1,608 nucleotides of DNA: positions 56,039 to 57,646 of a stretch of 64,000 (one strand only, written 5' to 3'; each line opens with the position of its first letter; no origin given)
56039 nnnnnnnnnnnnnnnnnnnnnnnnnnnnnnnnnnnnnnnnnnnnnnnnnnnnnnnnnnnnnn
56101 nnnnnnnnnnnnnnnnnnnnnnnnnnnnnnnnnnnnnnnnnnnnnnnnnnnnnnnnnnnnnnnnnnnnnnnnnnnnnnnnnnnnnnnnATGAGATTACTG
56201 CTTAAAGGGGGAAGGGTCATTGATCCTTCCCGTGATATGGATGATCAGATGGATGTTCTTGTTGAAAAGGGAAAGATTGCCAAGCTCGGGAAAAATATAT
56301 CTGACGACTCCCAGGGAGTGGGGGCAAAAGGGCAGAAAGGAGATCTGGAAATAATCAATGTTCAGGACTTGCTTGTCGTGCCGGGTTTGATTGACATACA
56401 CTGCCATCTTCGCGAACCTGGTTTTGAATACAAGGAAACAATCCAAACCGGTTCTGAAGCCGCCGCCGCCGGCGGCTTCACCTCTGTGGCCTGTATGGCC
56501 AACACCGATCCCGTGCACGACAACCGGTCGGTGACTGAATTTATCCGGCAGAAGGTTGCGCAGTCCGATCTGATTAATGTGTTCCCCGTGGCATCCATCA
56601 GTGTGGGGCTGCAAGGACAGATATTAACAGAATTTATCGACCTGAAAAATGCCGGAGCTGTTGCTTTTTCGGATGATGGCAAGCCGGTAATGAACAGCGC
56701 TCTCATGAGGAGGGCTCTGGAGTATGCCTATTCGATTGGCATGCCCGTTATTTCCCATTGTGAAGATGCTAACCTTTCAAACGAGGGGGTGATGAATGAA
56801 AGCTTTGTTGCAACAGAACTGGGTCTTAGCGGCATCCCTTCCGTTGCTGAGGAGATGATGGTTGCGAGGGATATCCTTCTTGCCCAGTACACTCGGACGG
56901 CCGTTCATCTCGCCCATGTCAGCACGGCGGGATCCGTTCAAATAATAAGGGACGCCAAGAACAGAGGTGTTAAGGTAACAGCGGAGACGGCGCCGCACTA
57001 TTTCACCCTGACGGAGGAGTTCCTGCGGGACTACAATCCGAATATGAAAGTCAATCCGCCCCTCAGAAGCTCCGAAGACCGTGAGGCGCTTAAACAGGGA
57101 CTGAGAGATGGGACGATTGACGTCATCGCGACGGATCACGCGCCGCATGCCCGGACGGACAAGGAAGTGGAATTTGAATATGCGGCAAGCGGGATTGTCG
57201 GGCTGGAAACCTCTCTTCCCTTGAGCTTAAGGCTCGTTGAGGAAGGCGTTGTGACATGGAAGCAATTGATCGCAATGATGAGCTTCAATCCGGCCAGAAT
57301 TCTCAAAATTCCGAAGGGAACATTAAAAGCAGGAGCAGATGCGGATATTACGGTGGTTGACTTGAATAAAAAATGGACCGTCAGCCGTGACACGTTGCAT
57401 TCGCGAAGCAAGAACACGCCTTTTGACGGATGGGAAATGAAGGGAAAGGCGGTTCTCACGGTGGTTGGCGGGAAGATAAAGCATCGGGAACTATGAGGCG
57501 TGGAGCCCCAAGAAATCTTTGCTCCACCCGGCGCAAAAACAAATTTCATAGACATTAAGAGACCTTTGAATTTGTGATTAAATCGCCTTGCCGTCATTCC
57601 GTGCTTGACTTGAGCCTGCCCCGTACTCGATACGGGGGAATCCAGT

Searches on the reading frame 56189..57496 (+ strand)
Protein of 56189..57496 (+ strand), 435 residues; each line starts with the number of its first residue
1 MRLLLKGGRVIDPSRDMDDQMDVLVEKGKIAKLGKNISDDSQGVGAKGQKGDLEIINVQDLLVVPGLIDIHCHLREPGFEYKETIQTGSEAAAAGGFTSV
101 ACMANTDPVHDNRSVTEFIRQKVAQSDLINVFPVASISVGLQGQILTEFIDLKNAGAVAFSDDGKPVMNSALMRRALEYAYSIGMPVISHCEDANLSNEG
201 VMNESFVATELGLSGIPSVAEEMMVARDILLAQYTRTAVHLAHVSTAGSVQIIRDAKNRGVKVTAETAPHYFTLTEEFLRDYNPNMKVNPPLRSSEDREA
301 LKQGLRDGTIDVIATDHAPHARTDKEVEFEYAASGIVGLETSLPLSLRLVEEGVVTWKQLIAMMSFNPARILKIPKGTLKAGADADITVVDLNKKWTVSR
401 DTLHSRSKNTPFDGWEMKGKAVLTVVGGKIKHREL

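Call 9: search_protein_families(library=pfam, proteins=[window:56189-57496:+])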
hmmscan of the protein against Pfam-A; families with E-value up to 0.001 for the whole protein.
window:56189-57496:+ (435 aa): 3 families
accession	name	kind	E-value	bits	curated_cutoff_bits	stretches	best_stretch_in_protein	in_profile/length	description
PF01979.26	Amidohydro_1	-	1.7e-37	129.9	25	1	62-430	1-344/345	Amidohydrolase family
PF07969.17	Amidohydro_3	-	1.1e-14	55.3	29.7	1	243-430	312-470/472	Amidohydrolase family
PF12890.13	DHOase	-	1.2e-09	38.9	21.2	1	62-246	3-139/142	Dihydro-orotase-like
